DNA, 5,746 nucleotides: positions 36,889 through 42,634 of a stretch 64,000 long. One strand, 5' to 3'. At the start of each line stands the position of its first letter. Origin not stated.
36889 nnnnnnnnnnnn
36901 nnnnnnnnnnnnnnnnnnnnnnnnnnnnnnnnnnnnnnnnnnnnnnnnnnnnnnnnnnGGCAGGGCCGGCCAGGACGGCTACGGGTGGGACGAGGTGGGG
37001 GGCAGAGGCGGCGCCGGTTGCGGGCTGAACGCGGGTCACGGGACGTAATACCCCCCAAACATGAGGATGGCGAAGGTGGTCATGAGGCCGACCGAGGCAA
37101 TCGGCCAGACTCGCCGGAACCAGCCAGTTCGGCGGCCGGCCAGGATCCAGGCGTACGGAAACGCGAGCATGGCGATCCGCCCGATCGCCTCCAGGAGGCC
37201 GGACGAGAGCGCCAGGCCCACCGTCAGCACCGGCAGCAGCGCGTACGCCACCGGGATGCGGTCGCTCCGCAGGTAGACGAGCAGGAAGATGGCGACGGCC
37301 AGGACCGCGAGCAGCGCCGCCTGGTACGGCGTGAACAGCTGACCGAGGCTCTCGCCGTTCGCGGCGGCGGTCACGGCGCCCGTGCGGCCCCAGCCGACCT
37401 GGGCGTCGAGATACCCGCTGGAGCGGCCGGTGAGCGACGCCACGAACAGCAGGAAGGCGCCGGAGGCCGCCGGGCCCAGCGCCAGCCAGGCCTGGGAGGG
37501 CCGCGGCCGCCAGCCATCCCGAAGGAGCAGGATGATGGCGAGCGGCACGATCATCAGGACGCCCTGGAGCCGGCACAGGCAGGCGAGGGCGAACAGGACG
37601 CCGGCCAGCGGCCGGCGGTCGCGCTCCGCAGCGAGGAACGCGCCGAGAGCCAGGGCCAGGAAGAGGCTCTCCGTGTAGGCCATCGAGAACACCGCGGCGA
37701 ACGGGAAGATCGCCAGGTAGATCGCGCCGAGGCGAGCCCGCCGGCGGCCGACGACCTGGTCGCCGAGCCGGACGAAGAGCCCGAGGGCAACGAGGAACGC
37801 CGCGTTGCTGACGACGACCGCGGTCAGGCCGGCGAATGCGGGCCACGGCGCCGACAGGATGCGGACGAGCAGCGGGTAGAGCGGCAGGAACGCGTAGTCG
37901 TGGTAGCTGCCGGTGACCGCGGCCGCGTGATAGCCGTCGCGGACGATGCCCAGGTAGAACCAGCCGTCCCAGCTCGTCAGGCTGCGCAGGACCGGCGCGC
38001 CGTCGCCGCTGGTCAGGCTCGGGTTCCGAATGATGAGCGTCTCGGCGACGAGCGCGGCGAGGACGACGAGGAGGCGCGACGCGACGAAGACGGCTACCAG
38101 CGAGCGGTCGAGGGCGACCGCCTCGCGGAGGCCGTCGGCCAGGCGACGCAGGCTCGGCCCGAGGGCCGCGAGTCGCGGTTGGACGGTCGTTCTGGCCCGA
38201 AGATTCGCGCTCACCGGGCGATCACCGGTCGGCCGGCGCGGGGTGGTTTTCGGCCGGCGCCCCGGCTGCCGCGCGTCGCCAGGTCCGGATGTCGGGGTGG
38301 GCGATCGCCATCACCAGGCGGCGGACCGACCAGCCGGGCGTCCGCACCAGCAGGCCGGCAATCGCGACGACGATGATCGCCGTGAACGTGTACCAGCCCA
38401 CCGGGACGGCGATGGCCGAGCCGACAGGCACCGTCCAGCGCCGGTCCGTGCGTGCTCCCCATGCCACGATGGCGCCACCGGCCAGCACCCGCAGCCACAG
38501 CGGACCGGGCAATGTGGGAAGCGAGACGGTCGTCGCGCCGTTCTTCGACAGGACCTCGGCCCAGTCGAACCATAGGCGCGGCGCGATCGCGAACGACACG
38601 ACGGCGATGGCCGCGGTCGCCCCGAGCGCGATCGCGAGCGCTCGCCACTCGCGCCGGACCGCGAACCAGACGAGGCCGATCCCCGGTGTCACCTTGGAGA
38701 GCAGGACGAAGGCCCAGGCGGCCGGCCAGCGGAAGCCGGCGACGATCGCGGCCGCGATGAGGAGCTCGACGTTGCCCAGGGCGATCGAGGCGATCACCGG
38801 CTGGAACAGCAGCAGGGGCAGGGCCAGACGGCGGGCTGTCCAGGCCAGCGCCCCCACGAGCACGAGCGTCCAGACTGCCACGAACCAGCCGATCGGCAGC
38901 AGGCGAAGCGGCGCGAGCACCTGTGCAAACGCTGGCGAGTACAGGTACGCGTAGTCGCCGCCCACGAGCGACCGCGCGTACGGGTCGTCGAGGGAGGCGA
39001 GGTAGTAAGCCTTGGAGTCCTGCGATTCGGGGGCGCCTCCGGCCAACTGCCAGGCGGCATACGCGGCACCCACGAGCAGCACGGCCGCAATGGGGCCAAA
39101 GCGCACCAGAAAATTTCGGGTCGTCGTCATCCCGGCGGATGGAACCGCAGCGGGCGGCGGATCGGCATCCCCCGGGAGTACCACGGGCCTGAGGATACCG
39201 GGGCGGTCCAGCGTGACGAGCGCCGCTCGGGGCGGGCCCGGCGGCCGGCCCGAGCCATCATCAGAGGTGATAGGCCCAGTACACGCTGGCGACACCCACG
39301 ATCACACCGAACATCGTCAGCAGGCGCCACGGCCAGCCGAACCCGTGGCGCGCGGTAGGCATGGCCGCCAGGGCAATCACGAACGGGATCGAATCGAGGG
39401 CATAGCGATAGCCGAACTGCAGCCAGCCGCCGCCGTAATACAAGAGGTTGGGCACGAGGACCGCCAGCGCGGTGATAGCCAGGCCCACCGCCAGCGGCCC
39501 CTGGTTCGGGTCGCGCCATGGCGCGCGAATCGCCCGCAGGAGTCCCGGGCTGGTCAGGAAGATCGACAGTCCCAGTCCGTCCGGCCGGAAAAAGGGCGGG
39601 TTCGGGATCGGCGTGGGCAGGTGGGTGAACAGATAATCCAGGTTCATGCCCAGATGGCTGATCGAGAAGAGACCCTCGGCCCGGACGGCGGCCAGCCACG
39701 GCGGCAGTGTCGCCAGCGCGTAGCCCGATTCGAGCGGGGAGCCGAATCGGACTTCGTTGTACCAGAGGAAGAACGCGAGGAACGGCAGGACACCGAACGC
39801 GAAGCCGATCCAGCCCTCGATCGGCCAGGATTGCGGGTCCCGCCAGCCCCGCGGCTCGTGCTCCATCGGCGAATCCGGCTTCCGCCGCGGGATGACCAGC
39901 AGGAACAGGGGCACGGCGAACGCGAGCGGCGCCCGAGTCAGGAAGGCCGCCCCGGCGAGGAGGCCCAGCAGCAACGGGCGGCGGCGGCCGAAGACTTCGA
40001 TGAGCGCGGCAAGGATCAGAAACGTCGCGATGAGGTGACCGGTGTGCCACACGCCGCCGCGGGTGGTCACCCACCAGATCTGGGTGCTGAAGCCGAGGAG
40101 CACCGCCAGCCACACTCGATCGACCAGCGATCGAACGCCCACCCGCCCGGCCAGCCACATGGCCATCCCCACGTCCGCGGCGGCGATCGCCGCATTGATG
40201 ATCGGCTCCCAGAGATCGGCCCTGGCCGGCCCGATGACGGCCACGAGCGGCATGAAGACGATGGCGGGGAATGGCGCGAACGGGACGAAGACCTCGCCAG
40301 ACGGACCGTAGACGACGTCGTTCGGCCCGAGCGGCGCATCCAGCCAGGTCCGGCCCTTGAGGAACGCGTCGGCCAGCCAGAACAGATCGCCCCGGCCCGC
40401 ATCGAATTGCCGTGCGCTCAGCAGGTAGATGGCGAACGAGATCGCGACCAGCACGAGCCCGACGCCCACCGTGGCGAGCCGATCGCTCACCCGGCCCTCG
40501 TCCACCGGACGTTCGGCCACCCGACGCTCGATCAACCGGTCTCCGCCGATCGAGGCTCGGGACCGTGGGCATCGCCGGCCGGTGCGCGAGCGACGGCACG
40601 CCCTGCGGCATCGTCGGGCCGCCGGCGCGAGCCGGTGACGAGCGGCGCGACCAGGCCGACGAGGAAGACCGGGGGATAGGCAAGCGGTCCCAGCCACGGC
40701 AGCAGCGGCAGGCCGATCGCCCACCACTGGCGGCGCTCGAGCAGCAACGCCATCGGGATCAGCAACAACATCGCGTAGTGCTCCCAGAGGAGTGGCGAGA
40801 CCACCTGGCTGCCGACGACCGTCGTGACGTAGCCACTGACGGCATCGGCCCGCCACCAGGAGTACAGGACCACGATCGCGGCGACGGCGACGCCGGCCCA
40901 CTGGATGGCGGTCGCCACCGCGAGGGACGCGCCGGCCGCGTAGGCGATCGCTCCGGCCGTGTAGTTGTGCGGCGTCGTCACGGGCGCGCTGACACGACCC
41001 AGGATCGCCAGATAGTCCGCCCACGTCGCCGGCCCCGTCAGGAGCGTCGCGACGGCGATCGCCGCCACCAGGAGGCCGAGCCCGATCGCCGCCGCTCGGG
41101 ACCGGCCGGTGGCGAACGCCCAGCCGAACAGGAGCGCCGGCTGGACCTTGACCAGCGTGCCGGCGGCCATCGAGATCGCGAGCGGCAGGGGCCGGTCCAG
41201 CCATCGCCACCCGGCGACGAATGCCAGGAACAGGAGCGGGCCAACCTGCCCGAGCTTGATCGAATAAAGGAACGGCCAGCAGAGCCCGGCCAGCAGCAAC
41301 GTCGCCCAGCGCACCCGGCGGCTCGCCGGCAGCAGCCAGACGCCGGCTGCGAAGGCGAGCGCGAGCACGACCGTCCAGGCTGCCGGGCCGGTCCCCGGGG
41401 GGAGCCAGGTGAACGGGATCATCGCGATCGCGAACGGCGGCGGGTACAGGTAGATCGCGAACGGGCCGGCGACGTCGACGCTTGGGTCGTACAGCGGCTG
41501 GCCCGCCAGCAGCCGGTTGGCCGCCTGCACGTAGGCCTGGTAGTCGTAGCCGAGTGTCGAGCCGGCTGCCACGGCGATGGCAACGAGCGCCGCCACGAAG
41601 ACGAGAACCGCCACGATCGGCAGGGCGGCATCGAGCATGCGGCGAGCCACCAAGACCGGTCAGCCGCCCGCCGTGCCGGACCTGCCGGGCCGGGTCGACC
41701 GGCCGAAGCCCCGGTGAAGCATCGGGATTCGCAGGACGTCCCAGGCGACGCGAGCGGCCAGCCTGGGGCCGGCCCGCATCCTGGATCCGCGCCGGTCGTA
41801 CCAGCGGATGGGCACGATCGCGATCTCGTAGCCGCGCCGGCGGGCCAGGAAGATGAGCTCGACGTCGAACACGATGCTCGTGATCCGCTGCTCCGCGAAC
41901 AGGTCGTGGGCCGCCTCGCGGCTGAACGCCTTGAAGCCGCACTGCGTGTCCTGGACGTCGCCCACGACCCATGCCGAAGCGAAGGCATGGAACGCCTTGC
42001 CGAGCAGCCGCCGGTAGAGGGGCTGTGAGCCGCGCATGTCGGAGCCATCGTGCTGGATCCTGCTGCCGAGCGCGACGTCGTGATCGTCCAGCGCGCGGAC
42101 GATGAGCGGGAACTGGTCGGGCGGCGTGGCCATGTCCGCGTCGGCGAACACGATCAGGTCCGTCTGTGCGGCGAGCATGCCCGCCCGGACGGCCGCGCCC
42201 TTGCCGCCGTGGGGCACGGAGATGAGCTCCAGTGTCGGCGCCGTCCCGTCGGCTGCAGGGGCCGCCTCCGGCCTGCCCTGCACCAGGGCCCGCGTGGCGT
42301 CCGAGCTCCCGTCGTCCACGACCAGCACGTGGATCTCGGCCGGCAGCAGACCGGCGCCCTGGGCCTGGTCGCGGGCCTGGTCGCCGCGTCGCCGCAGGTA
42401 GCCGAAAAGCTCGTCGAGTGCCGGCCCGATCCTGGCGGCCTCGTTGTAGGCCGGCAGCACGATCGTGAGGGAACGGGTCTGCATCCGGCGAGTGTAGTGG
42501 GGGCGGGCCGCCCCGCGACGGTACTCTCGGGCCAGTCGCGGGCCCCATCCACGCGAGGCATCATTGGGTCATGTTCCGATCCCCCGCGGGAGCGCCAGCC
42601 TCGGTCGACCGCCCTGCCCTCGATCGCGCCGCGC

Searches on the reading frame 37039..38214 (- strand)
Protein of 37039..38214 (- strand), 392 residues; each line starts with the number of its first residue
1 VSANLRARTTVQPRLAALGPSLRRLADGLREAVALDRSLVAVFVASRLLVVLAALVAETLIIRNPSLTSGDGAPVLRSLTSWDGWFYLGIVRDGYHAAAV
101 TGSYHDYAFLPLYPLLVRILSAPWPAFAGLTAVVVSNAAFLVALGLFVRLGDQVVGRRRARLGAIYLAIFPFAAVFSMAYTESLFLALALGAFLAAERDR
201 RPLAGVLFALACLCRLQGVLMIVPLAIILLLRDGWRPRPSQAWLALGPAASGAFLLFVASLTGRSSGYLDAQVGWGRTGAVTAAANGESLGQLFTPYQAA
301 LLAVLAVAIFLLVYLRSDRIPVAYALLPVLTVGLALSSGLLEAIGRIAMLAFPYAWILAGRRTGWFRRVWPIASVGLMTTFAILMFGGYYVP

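Call 57: search_protein_families(library=pfam, proteins=[window:37039-38214:-], max_evalue=0.001)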
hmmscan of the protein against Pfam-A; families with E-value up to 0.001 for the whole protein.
window:37039-38214:- (392 aa): 2 families
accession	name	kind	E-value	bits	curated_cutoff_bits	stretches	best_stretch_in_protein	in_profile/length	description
PF04188.19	Mannosyl_trans2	-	3.9e-10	40.1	22.4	1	66-222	45-206/443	Mannosyltransferase (PIG-V)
PF13231.12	PMT_2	-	2e-06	28.6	26.1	1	130-257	22-154/160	Dolichyl-phosphate-mannose-protein mannosyltransferase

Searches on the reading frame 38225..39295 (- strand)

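Call 57: search_protein_families(library=pfam, proteins=[window:38225-39295:-], max_evalue=0.001)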
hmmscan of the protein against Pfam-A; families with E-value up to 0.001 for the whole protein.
window:38225-39295:- (357 aa): 1 family
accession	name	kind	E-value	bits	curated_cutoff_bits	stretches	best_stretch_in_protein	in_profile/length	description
PF09594.16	GT87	-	1.2e-12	48.5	25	1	117-313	1-207/237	Glycosyltransferase family 87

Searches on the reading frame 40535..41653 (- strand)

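Call 57: search_protein_families(library=pfam, proteins=[window:40535-41653:-], max_evalue=0.001)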
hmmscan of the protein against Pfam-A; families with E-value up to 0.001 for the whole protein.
window:40535-41653:- (373 aa): 1 family
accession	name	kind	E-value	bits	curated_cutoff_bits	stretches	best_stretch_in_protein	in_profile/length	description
PF09594.16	GT87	-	4.5e-20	72.9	25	1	68-286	1-236/237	Glycosyltransferase family 87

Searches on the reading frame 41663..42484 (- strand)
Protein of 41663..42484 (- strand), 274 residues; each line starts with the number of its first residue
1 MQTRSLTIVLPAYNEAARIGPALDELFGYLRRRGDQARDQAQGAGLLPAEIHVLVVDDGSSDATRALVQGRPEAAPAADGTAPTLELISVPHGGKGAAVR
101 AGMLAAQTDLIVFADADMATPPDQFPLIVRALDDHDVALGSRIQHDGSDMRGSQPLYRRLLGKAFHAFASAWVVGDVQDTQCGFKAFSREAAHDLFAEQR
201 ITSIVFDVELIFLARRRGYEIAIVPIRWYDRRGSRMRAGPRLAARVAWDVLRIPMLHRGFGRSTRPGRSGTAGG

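Call 57: search_protein_families(library=pfam, proteins=[window:41663-42484:-], max_evalue=0.001)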
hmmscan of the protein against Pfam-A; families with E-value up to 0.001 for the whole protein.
window:41663-42484:- (274 aa): 3 families
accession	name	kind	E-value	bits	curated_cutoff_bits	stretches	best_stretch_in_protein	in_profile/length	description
PF00535.33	Glycos_transf_2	-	9.2e-21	74.9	23.3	1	7-196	1-168/168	Glycosyl transferase family 2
PF13641.12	Glyco_tranf_2_3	-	2.9e-07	31.2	27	1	49-225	31-205/230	Glycosyltransferase like family 2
PF13506.12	Glyco_transf_21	-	5.8e-05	23.1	21.7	1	96-139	19-62/174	Glycosyl transferase family 21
